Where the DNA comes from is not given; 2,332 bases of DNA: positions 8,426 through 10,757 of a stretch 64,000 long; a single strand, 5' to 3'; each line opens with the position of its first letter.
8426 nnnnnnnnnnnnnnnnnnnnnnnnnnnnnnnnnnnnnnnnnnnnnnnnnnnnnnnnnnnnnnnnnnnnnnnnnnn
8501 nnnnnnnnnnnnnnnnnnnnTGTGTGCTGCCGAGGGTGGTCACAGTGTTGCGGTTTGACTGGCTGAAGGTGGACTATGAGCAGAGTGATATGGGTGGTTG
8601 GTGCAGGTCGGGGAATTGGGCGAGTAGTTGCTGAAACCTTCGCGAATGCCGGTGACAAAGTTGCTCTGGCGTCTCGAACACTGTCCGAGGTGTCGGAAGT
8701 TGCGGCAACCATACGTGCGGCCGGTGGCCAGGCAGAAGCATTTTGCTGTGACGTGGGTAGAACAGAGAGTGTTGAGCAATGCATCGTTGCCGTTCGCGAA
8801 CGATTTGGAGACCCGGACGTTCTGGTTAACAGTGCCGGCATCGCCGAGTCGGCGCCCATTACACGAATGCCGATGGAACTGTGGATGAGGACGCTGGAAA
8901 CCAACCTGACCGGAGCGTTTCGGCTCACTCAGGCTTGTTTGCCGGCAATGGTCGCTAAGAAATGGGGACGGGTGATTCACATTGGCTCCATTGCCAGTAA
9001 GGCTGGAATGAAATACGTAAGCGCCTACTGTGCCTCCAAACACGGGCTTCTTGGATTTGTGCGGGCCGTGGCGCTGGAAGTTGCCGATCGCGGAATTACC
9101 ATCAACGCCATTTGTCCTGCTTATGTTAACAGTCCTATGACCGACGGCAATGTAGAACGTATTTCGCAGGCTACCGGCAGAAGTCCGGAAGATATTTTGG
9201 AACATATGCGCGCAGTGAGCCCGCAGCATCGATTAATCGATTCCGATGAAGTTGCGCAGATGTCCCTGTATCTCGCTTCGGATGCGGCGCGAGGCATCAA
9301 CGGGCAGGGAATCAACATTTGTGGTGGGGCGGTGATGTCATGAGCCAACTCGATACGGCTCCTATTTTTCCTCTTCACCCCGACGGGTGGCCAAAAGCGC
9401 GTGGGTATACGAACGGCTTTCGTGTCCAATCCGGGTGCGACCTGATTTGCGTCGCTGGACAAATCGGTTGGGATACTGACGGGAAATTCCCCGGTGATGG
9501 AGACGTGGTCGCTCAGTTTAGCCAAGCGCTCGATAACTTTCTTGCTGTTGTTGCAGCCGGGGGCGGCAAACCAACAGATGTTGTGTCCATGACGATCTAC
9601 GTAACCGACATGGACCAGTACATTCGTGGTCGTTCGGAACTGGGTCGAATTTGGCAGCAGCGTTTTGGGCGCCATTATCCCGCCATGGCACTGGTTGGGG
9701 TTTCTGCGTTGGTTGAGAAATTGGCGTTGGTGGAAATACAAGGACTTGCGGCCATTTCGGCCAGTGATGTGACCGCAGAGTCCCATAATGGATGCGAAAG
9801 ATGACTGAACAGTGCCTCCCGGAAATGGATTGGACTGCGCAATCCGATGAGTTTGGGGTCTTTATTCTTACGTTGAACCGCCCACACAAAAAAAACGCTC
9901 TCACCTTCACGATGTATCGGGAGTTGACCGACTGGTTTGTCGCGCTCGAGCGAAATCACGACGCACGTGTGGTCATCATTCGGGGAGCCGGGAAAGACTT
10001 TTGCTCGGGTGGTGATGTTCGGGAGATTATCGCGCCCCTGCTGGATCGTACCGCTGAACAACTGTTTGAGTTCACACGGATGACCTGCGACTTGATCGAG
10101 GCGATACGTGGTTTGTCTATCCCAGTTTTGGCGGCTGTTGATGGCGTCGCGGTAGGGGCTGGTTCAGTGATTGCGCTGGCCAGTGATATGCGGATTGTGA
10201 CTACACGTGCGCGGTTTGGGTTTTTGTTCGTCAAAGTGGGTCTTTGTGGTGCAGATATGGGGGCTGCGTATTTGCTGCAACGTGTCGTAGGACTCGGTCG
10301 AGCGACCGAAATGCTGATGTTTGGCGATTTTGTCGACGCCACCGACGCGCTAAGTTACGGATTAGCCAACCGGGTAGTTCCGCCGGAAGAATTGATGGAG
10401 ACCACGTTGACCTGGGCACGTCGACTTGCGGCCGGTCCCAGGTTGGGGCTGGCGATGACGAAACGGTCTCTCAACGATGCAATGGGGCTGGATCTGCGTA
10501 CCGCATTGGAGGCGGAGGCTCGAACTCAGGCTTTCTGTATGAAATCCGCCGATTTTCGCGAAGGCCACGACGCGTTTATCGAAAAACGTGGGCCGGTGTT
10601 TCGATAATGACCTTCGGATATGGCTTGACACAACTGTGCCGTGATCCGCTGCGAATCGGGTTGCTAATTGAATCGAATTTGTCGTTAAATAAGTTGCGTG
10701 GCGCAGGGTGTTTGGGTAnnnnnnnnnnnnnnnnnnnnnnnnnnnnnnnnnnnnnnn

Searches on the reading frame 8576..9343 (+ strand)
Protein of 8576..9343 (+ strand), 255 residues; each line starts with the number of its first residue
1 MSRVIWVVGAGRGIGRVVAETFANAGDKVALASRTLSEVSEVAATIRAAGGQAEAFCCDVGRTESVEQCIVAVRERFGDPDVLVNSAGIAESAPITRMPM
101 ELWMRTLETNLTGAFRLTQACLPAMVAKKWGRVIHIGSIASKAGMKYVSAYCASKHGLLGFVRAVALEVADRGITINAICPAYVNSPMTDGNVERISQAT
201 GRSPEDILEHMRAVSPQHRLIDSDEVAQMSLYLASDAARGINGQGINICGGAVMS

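Call 76: search_protein_families(library=pfam, proteins=[window:8576-9343:+], max_evalue=0.001)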
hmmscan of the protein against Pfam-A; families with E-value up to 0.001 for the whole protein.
window:8576-9343:+ (255 aa): 3 families
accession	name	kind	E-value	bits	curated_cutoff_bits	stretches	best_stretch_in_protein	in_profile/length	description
PF13561.12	adh_short_C2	-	1.8e-56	191.8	27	1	9-251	1-234/236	Enoyl-(Acyl carrier protein) reductase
PF00106.31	adh_short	-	6.4e-56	189.4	26.6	1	4-192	2-190/195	short chain dehydrogenase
PF08659.16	KR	-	1.3e-14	54.9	22.6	1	5-162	3-160/180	KR domain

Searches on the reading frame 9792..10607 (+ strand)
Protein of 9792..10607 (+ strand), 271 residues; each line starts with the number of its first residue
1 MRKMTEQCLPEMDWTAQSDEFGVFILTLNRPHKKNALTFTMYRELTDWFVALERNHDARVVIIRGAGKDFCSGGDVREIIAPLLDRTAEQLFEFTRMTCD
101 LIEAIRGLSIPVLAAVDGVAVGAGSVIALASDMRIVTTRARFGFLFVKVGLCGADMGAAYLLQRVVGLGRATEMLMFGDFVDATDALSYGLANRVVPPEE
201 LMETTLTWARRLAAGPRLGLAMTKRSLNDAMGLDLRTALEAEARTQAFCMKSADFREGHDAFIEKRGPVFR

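Call 76: search_protein_families(library=pfam, proteins=[window:9792-10607:+], max_evalue=0.001)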
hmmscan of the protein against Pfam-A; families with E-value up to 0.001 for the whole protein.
window:9792-10607:+ (271 aa): 2 families
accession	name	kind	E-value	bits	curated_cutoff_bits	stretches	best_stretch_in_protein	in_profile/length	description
PF00378.25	ECH_1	-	6e-54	183.5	27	1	22-270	5-248/251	Enoyl-CoA hydratase/isomerase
PF16113.10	ECH_2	-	3.3e-38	132.5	27.2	1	25-203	3-179/335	Enoyl-CoA hydratase/isomerase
